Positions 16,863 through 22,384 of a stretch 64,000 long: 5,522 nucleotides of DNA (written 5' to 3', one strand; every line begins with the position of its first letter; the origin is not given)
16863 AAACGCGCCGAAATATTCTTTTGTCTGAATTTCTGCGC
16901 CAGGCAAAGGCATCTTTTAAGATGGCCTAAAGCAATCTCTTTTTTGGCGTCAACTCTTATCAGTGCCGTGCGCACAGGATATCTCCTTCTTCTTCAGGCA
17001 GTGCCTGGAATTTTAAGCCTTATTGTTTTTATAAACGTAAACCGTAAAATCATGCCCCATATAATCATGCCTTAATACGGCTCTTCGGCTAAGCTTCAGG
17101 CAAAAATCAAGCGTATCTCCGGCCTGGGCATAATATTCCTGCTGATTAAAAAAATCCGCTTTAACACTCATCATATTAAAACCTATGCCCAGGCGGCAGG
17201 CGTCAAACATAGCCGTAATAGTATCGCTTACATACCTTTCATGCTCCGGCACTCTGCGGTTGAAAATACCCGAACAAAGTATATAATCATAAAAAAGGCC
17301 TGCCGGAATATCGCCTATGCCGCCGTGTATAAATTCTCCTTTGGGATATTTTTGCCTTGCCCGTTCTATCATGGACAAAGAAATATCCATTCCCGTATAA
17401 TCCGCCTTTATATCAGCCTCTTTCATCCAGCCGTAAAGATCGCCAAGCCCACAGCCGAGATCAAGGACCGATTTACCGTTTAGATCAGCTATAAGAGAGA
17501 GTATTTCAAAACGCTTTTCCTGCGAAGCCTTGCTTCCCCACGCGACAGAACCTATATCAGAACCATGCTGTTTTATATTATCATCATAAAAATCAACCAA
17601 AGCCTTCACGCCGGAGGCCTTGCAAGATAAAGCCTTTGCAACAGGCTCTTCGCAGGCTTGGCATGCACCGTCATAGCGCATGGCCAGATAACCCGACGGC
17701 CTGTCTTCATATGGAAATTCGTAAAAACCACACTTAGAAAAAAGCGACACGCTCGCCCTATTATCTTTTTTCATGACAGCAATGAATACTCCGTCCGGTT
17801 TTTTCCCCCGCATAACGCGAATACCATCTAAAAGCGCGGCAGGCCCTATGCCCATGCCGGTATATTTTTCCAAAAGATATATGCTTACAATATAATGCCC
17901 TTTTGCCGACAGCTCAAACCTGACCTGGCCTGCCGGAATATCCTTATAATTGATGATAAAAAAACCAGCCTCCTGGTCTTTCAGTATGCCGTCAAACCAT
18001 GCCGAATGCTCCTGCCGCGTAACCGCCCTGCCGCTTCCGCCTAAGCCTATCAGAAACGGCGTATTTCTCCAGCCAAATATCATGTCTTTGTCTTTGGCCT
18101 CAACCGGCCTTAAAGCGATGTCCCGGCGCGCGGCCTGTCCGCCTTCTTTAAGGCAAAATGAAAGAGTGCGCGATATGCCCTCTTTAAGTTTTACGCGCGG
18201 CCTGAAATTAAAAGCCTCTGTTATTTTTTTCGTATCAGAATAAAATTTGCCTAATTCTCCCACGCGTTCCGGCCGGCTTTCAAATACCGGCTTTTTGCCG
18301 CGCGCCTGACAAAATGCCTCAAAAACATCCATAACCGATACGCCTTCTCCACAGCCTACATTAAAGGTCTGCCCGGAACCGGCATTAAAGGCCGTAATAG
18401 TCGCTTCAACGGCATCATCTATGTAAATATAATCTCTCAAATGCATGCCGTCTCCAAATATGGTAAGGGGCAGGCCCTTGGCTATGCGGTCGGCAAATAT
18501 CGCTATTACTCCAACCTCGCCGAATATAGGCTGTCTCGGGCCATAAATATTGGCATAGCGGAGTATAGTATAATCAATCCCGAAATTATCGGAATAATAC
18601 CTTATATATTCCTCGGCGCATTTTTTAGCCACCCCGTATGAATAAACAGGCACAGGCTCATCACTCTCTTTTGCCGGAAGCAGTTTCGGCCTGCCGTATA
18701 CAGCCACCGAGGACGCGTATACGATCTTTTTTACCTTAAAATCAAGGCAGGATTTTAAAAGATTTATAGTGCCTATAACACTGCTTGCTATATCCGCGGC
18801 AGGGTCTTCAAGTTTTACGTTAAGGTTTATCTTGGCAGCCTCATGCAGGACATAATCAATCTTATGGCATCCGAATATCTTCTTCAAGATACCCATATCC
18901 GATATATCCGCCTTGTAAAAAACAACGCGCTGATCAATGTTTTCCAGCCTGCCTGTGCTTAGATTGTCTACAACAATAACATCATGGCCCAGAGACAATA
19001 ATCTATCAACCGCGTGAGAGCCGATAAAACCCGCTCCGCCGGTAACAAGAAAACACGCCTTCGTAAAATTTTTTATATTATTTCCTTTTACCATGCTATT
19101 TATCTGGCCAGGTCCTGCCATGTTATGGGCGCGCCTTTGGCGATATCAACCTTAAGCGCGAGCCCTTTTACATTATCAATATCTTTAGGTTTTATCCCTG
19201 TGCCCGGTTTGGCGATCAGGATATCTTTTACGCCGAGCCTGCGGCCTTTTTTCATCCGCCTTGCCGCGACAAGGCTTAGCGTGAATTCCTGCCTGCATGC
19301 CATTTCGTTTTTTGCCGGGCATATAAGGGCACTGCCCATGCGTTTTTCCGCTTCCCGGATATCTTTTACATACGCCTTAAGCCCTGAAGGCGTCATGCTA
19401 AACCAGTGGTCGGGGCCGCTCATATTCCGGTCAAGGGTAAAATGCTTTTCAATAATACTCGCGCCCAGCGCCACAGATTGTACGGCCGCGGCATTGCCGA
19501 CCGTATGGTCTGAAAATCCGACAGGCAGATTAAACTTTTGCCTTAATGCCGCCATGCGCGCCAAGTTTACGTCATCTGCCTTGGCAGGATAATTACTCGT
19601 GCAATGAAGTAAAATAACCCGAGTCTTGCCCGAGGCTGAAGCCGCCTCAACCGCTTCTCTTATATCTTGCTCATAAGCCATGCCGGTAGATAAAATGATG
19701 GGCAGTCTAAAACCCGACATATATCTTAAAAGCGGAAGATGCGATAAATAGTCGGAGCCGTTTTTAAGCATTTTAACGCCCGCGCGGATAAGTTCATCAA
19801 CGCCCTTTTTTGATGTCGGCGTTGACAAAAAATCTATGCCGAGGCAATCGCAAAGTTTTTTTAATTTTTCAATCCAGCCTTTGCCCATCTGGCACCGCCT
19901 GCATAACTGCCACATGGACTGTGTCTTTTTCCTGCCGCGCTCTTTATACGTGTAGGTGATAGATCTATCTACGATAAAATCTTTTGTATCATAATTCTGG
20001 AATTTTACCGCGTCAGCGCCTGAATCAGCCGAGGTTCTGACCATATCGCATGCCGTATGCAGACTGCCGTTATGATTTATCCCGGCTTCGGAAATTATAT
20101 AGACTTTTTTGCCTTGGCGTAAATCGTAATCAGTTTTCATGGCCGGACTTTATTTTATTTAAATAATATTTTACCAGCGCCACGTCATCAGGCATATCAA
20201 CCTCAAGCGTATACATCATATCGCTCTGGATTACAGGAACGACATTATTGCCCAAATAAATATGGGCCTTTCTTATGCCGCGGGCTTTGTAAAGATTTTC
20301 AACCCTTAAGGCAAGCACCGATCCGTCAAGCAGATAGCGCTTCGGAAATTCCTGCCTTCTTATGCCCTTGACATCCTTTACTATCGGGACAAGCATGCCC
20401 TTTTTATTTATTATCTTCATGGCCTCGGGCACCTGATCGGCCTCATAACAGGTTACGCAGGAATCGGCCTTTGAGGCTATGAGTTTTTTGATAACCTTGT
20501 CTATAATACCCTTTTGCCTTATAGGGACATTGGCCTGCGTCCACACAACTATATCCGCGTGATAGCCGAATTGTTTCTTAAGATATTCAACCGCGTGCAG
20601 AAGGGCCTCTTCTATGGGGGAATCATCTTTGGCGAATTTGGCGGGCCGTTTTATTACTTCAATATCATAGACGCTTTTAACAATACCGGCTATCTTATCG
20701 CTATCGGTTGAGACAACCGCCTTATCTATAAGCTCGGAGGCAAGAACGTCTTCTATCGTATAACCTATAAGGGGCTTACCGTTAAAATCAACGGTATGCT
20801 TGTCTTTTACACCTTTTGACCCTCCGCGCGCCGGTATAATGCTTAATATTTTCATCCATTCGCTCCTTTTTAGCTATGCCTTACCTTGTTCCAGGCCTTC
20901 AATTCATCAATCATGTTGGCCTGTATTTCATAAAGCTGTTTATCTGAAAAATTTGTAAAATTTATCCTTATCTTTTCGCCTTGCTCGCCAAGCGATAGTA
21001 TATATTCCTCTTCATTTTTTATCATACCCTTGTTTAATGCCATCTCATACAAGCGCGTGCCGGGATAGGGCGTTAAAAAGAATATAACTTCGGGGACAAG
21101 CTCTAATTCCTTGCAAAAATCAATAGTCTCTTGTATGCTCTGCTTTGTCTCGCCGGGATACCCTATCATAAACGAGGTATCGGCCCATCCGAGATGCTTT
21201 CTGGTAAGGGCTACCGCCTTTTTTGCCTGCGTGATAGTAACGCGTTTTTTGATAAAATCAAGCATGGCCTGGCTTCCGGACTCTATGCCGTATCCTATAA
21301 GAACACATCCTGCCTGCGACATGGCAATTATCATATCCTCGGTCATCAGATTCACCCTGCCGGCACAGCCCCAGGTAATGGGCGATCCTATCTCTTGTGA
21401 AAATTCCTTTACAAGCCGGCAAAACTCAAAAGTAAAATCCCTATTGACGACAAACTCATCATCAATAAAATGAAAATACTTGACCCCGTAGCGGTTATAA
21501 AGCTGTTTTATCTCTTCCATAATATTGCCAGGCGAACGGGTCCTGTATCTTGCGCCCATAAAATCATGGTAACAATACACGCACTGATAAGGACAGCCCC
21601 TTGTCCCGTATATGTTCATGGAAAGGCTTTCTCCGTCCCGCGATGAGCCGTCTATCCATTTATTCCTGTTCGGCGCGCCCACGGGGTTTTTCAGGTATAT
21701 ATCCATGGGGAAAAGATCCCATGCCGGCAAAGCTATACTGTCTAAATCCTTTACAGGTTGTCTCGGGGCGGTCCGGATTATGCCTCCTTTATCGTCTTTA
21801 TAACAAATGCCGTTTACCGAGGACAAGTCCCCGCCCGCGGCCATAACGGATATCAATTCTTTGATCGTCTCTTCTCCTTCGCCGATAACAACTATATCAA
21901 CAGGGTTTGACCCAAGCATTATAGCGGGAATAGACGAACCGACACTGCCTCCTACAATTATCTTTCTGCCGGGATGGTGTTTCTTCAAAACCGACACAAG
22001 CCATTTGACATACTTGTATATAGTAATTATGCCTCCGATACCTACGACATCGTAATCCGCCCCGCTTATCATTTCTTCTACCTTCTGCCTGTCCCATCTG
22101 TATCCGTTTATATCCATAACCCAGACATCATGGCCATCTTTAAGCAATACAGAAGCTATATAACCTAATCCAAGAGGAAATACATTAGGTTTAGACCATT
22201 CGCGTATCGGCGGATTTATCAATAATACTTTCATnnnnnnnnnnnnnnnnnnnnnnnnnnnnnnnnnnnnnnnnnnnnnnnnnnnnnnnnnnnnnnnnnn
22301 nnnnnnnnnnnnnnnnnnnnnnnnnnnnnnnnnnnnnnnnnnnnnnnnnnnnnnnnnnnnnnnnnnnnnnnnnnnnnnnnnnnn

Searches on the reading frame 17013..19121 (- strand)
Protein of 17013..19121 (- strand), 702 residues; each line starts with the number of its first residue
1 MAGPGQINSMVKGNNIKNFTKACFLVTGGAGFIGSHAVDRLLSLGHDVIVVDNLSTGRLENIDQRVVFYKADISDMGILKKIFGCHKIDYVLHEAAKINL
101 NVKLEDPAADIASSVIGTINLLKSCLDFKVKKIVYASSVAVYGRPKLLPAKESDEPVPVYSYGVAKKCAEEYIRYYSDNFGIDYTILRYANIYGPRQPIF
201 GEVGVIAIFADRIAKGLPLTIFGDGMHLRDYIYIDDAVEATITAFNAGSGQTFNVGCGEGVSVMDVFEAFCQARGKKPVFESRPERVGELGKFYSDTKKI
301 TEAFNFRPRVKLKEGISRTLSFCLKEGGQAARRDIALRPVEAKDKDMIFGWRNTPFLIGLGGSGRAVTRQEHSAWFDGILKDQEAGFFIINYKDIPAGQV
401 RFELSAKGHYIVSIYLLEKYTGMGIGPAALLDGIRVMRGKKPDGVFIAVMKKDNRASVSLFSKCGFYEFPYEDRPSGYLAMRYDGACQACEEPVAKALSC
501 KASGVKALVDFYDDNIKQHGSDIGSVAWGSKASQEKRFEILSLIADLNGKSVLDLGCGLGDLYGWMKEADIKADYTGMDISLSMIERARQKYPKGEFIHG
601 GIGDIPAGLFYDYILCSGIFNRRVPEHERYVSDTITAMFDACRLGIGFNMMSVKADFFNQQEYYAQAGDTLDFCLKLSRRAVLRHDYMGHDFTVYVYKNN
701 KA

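Call 5: search_protein_families(library=pfam, proteins=[window:17013-19121:-])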
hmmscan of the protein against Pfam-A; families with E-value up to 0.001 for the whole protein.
window:17013-19121:- (702 aa): 15 families
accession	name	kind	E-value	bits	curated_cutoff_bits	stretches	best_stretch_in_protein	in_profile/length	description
PF01370.27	Epimerase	-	2.4e-59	201.1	20.9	1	25-256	2-240/240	NAD dependent epimerase/dehydratase family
PF16363.11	GDP_Man_Dehyd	-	2.6e-49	168.9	27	1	25-318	1-331/332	GDP-mannose 4,6 dehydratase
PF02719.21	Polysacc_synt_2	-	9.1e-20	71.5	20.2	1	25-278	2-251/293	Polysaccharide biosynthesis protein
PF01073.25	3Beta_HSD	-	4e-19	69.2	22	1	25-245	1-229/280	3-beta hydroxysteroid dehydrogenase/isomerase family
PF07993.18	NAD_binding_4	-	2.9e-11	43.5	20.1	1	27-203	2-216/258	Male sterility protein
PF13649.12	Methyltransf_25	-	7.2e-11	43.1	27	1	552-628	1-83/97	Methyltransferase domain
PF04321.23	RmlD_sub_bind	-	1.5e-10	41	27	1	25-198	4-157/287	RmlD substrate binding domain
PF13460.12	NAD_binding_10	-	7.1e-09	36.2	27.2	1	28-192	1-146/184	NAD(P)H-binding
PF13847.12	Methyltransf_31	-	2.9e-08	34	27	1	548-621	3-85/145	Methyltransferase domain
PF00583.31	Acetyltransf_1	-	3.1e-08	34.3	20.7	1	373-466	22-116/116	Acetyltransferase (GNAT) family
PF08242.18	Methyltransf_12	-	1.2e-07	32.8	30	1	553-623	1-78/98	Methyltransferase domain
PF13302.13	Acetyltransf_3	-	2.6e-07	31.8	25.4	1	336-466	3-137/138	Acetyltransferase (GNAT) domain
PF08241.18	Methyltransf_11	-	2.8e-07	31.5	21.2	1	553-621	1-71/95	Methyltransferase domain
PF13489.12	Methyltransf_23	-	3.6e-06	27.3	27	1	545-620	17-91/164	Methyltransferase domain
PF05175.20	MTS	-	0.00017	21.7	23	0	544-592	27-75/170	Methyltransferase small domain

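Call 6: search_protein_families(library=ncbifam, proteins=[window:17013-19121:-])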
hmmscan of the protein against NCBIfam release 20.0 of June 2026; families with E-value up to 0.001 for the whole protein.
window:17013-19121:- (702 aa): 48 families (the best 25 are shown)
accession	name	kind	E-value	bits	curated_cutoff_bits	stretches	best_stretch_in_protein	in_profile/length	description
TIGR01179.1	galE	equivalog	7.2e-57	192.7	262.3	1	25-317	3-319/332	UDP-glucose 4-epimerase GalE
TIGR01181.1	dTDP_gluc_dehyt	equivalog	1.8e-44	152.2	365.1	1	24-325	2-313/321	dTDP-glucose 4,6-dehydratase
TIGR04180.1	EDH_00030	hypoth_equivalog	5.7e-36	124.1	475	1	25-310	2-296/297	NAD-dependent 4,6-dehydratase LegB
TIGR02197.1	heptose_epim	equivalog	2.3e-35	122.3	274.6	1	25-320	2-310/316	ADP-glyceromanno-heptose 6-epimerase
NF007956.0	PRK10675.1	subfamily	6.1e-34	117.6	394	1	24-319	3-325/338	UDP-glucose 4-epimerase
NF011728.1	PRK15181.1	equivalog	2.8e-32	112.1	760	1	23-324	17-338/348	Vi polysaccharide biosynthesis UDP-N-acetylglucosaminuronic acid C-4 epimerase TviC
NF007490.0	PRK10084.1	subfamily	8.9e-25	87.4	649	2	24-126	3-112/361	dTDP-glucose 4,6-dehydratase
NF007582.0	PRK10217.1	equivalog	4.9e-24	85.1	698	1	24-273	4-269/355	dTDP-glucose 4,6-dehydratase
NF008360.0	PRK11150.1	equivalog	4.1e-23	82.1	452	1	25-279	3-259/310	ADP-glyceromanno-heptose 6-epimerase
NF042422.1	oxyalk_red_OleD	equivalog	9e-19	68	580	1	25-283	4-259/329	2-alkyl-3-oxoalkanoate reductase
TIGR03466.1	HpnA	hypoth_equivalog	2.2e-16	59.7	367.65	1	24-278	3-250/327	hopanoid-associated sugar epimerase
NF047922.1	GDPFucSynFcl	equivalog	2.7e-13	50.1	500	1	70-325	36-303/308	GDP-L-fucose synthase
NF043036.1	ErythonDh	equivalog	3.5e-13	49.5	325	1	25-191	4-178/321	D-erythronate dehydrogenase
NF042423.1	oxyalk_red_Shew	equivalog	4.7e-13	48.9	580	1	23-246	10-222/331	2-alkyl-3-oxoalkanoate reductase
TIGR03589.1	PseB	equivalog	2e-12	46.7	407.75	1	20-279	3-249/324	UDP-N-acetylglucosamine 4,6-dehydratase (inverting)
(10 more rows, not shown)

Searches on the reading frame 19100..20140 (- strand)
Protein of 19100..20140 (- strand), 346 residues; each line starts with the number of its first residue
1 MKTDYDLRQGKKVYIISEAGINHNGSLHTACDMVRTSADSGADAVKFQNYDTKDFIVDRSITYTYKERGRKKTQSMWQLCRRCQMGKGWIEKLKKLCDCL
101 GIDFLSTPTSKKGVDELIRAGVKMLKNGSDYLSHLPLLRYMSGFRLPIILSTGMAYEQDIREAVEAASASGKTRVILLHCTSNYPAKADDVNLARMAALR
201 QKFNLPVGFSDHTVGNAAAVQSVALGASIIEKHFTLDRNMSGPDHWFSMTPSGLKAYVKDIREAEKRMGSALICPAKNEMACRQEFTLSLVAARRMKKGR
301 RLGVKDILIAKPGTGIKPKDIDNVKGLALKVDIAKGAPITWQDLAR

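Call 3: search_protein_families(library=pfam, proteins=[window:19100-20140:-])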
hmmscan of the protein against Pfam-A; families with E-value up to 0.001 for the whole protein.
window:19100-20140:- (346 aa): 2 families
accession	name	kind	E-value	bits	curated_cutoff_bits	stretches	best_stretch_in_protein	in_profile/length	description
PF03102.20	NeuB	-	1.2e-80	270.9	22.1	1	33-270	1-238/241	NeuB family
PF08666.17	SAF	-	2.2e-09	38.2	21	1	289-344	3-62/63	SAF domain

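Call 25: search_protein_families(library=ncbifam, proteins=[window:19100-20140:-], max_evalue=0.00001)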
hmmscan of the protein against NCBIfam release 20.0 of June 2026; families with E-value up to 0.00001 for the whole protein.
window:19100-20140:- (346 aa): 2 families
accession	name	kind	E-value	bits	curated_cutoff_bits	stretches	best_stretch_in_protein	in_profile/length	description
TIGR03569.1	NeuB_NnaB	equivalog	5.7e-99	331.3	399.65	1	13-337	1-327/329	N-acetylneuraminate synthase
TIGR03586.1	PseI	equivalog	2e-80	270.5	340.25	1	12-339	1-327/327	pseudaminic acid synthase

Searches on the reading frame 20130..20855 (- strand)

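Call 3: search_protein_families(library=pfam, proteins=[window:20130-20855:-])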
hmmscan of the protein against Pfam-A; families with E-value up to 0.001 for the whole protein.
window:20130-20855:- (241 aa): 2 families
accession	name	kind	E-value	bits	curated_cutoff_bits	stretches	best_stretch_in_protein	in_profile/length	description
PF02348.25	CTP_transf_3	-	8.7e-22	78.4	22.6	1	6-141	3-130/217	Cytidylyltransferase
PF12804.13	NTP_transf_3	-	4.5e-06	27.4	27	1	17-141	14-127/160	MobA-like NTP transferase domain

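Call 6: search_protein_families(library=ncbifam, proteins=[window:20130-20855:-])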
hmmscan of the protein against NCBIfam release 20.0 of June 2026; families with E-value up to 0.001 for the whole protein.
window:20130-20855:- (241 aa): 9 families
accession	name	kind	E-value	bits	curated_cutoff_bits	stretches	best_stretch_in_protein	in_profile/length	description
TIGR03584.1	PseF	equivalog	6.9e-26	91.2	205.7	1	4-194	1-189/222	pseudaminic acid cytidylyltransferase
NF003952.0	PRK05450.1-5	subfamily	1.8e-15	56.8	193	1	1-147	1-138/250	3-deoxy-manno-octulosonate cytidylyltransferase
NF003950.0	PRK05450.1-3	subfamily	1.1e-13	51.1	234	1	1-137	1-129/248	3-deoxy-manno-octulosonate cytidylyltransferase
NF009905.0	PRK13368.1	subfamily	2.9e-12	46.4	255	1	1-175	1-171/243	3-deoxy-manno-octulosonate cytidylyltransferase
TIGR00466.1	kdsB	equivalog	3.5e-10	39.7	155.2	1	2-149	2-145/241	3-deoxy-manno-octulosonate cytidylyltransferase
NF003948.0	PRK05450.1-1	equivalog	9e-09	34.9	281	1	1-139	4-134/248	3-deoxy-manno-octulosonate cytidylyltransferase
NF001183.0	PRK00155.1-3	subfamily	2.6e-05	23.6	166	1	18-135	21-137/237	D-ribitol-5-phosphate cytidylyltransferase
NF053639.1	Mfer334_fam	equivalog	0.00017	21.5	260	0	16-95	24-102/209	pseudomurein biosynthesis protein PmurB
NF009924.0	PRK13385.1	subfamily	0.00048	19.8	342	1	16-136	19-134/230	2-C-methyl-D-erythritol 4-phosphate cytidylyltransferase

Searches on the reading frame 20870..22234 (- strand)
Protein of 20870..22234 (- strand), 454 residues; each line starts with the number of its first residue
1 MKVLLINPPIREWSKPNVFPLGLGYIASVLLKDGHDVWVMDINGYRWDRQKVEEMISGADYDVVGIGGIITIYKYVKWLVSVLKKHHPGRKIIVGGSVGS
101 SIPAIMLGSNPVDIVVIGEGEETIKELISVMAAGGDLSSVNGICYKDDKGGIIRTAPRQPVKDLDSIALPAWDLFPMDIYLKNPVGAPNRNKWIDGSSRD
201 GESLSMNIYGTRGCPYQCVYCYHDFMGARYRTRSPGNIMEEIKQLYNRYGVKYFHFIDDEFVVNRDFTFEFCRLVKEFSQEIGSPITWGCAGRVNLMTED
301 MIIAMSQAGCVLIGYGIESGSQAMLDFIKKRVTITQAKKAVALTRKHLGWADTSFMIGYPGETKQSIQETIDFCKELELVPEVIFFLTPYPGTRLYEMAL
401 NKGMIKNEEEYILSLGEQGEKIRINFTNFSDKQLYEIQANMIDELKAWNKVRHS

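Call 3: search_protein_families(library=pfam, proteins=[window:20870-22234:-])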
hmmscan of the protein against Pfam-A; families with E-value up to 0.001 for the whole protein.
window:20870-22234:- (454 aa): 2 families
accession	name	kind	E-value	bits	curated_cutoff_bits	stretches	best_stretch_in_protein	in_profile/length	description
PF04055.27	Radical_SAM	-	5.4e-23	82.4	29.5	1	210-374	3-166/166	Radical SAM superfamily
PF02310.24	B12-binding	-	7.7e-14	52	32.1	1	17-127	11-120/121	B12 binding domain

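Call 6: search_protein_families(library=ncbifam, proteins=[window:20870-22234:-])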
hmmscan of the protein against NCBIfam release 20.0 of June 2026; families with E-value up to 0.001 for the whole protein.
window:20870-22234:- (454 aa): 29 families (the best 25 are shown)
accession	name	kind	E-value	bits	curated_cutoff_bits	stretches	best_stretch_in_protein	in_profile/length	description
TIGR02026.1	BchE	equivalog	7e-54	183.5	481.35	1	15-411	18-399/497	magnesium-protoporphyrin IX monomethyl ester anaerobic oxidative cyclase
TIGR03471.1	HpnJ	equivalog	3.4e-51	174.6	577.6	1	49-442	56-429/472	hopanoid biosynthesis associated radical SAM protein HpnJ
NF050148.1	rSAM_ApyD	equivalog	7.5e-43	146.8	750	2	206-397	200-391/645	RiPP biosynthesis radical SAM protein ApyD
TIGR04014.1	B12_SAM_MJ_0865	equivalog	1.1e-41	143.1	360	1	69-403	47-362/434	methyl-coenzyme M reductase glutamine C-methyltransferase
TIGR04072.2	rSAM_ladder_B12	equivalog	3.8e-38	131.3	360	2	203-411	178-384/443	lipid biosynthesis B12-binding/radical SAM protein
TIGR04479.1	bcpD_PhpK_rSAM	subfamily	1.4e-37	129.3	600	2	206-377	242-409/504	PhpK family radical SAM P-methyltransferase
NF038361.1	rSAM_Sden_1168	equivalog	1.3e-36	126.3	575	1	2-440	64-510/560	Sden_1168 family B12-binding radical SAM P-methyltransferase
NF033070.1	rSAM_AprD4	equivalog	4.5e-32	111.5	500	1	207-415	198-406/456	AprD4 family radical SAM diol-dehydratase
TIGR04295.1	B12_rSAM_oligo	hypoth_equivalog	9.6e-29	100.3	400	1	19-399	24-384/422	TIGR04295 family B12-binding domain-containing radical SAM protein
TIGR04385.1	B12_rSAM_cofa1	equivalog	6e-28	98.2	450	1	2-408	1-403/438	B12 lower ligand biosynthesis radical SAM protein BzaD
TIGR04013.1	B12_SAM_MJ_1487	hypoth_equivalog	5.7e-26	91.2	251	3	76-167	59-141/382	TIGR04013 family B12-binding domain/radical SAM domain-containing protein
TIGR04367.1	HpnR_B12_rSAM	equivalog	5.8e-25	87.8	650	1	1-397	1-371/490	hopanoid C-3 methylase HpnR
TIGR03975.1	rSAM_ocin_1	subfamily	2.7e-23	82.3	281.85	1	52-377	120-430/606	RiPP maturation radical SAM C-methyltransferase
NF045585.1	rSAM_slr0320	equivalog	3.4e-23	81.9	775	1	206-412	236-450/511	photosystem II high light acclimation radical SAM protein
NF033712.0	B12_rSAM_KedN5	subfamily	1.8e-21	76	700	2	18-170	15-176/624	KedN5 family methylcobalamin-dependent radical SAM C-methyltransferase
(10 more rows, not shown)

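Call 32: search_solved_structures(query=window:20870-22234:-, max_evalue=0.001)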
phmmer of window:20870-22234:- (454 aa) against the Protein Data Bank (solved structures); distinct sequences matched with E-value up to 0.001: 7.
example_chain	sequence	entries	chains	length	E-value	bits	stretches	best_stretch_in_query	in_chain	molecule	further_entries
6fd2_B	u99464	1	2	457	2e-28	102.7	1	207-410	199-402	Putative apramycin biosynthetic oxidoreductase 4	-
9ccb_A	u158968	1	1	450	6.9e-25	91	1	57-397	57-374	Radical SAM core domain-containing protein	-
9n1b_A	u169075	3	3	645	2.1e-12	49.9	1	17-184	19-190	Radical SAM protein | Radical SAM enzyme CysS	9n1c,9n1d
6wte_A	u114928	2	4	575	1.9e-10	43.4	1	3-378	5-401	B12-binding domain-containing protein | Tryptophan-C2-methyltransferase containing B12-binding domain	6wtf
2qgq_A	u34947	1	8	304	3.1e-05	26.2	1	212-419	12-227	Protein TM_1862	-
4jc0_A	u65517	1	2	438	7.5e-05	24.9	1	212-418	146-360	Ribosomal protein S12 methylthiotransferase RimO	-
7kdx_A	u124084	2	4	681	0.00021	23.5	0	52-152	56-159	Methyltransferase TokK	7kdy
